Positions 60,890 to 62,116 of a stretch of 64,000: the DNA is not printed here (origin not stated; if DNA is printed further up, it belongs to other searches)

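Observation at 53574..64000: Complete arn (Ara4N lipid A modification) operon with non-canonical composition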

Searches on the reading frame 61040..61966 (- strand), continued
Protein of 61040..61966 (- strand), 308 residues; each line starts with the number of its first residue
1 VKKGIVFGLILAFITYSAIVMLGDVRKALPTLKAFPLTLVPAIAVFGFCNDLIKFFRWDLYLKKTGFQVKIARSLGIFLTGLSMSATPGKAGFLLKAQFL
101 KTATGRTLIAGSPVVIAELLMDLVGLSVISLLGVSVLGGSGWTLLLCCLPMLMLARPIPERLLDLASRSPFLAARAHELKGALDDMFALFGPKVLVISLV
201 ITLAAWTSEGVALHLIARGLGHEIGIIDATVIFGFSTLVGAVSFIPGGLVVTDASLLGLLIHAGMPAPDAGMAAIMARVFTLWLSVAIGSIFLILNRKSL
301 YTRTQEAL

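Call 72: search_protein_families(library=pfam, proteins=[L017:7912-9282:+, L017:9347-9943:+, L017:11019-11468:+, L017:11968-13023:+, L033:7561-8910:+, L033:9409-9987:+, L033:10947-12197:+, L019:8393-9286:+, L019:9220-9996:+, L019:11103-11951:+], max_evalue=0.001)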
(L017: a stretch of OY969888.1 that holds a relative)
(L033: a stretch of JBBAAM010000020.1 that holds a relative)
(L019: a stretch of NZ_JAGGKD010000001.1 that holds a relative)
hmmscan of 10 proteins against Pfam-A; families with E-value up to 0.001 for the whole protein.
L017:7912-9282:+ (456 aa): 1 family
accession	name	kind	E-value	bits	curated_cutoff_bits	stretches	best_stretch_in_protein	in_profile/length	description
PF08486.15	SpoIID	-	2.5e-15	57.3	23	1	150-254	3-97/97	Stage II sporulation protein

L017:9347-9943:+ (198 aa): 1 family
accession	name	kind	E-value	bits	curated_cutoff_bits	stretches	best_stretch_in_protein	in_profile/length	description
PF02545.19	Maf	-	6.6e-56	189.4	27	1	5-188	1-186/187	Maf-like protein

L017:11019-11468:+ (149 aa): 1 family
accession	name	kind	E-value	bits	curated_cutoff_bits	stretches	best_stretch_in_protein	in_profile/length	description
PF02310.24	B12-binding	-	1.1e-23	83.8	32.1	1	7-123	2-114/121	B12 binding domain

L017:11968-13023:+ (351 aa): 2 families
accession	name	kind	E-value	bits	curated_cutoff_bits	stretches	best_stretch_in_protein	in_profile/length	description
PF17761.7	DUF1016_N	-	9.8e-08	32.6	32.8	1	8-123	12-133/137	DUF1016 N-terminal domain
PF01555.25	N6_N4_Mtase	-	8.5e-06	26.3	26.7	1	134-194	133-197/221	DNA methylase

L033:7561-8910:+ (449 aa): 1 family
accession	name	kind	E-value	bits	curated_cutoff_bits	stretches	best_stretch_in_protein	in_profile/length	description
PF01554.23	MatE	-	8.7e-48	162.5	24.9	2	18-180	1-161/161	MatE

L033:9409-9987:+ (192 aa): 1 family
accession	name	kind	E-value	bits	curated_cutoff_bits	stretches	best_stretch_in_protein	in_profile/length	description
PF02545.19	Maf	-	7e-62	208.9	27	1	7-190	1-186/187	Maf-like protein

L033:10947-12197:+ (416 aa): 1 family
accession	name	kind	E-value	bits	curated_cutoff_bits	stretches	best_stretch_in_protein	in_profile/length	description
PF00180.25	Iso_dh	-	4.2e-95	319.4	27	1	31-412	2-348/348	Isocitrate/isopropylmalate dehydrogenase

L019:8393-9286:+ (297 aa): 1 family
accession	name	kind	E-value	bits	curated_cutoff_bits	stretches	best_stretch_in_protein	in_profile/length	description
PF01040.23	UbiA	-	4.8e-29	101.8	34.2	1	30-260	5-236/250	UbiA prenyltransferase family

L019:9220-9996:+ (258 aa): 2 families
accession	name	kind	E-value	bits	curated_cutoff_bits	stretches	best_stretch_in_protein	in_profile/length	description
PF02811.25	PHP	-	1.6e-12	48.5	26.4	1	34-235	1-127/164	PHP domain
PF13263.12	PHP_C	-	3.7e-09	36.4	21.3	1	168-212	2-42/56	PHP-associated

L019:11103-11951:+ (282 aa): 2 families
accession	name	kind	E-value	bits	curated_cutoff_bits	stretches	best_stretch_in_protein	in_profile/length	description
PF10418.14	DHODB_Fe-S_bind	-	1.7e-13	50.5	23.9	1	213-250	1-41/41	Iron-sulfur cluster binding domain of dihydroorotate dehydrogenase B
PF00175.26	NAD_binding_1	-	2.9e-08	34.7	22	1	104-197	1-107/109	Oxidoreductase NAD-binding domain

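Call 84: find_encoding_contigs(protein=P0029, flank=6000, max_places=1)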
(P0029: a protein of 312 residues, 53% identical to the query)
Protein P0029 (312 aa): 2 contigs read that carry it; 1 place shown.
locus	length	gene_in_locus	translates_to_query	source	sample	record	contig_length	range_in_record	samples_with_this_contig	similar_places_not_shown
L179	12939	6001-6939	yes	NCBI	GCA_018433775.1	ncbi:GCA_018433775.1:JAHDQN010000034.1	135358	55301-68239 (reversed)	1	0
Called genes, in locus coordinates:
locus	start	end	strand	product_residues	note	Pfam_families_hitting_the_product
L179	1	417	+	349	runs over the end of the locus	PF01370:Epimerase, PF16363:GDP_Man_Dehyd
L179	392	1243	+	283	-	PF01522:Polysacc_deac_1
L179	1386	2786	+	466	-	PF09335:VTT_dom, PF01569:PAP2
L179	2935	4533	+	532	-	PF13231:PMT_2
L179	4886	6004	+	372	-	PF01041:DegT_DnrJ_EryC1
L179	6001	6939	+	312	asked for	PF03706:LPG_synthase_TM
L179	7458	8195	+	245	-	PF00535:Glycos_transf_2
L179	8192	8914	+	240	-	PF09335:VTT_dom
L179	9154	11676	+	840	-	PF00690:Cation_ATPase_N, PF00122:E1-E2_ATPase, PF00702:Hydrolase, PF13246:Cation_ATPase, PF00689:Cation_ATPase_C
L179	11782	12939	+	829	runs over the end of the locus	PF00690:Cation_ATPase_N, PF00122:E1-E2_ATPase, PF00702:Hydrolase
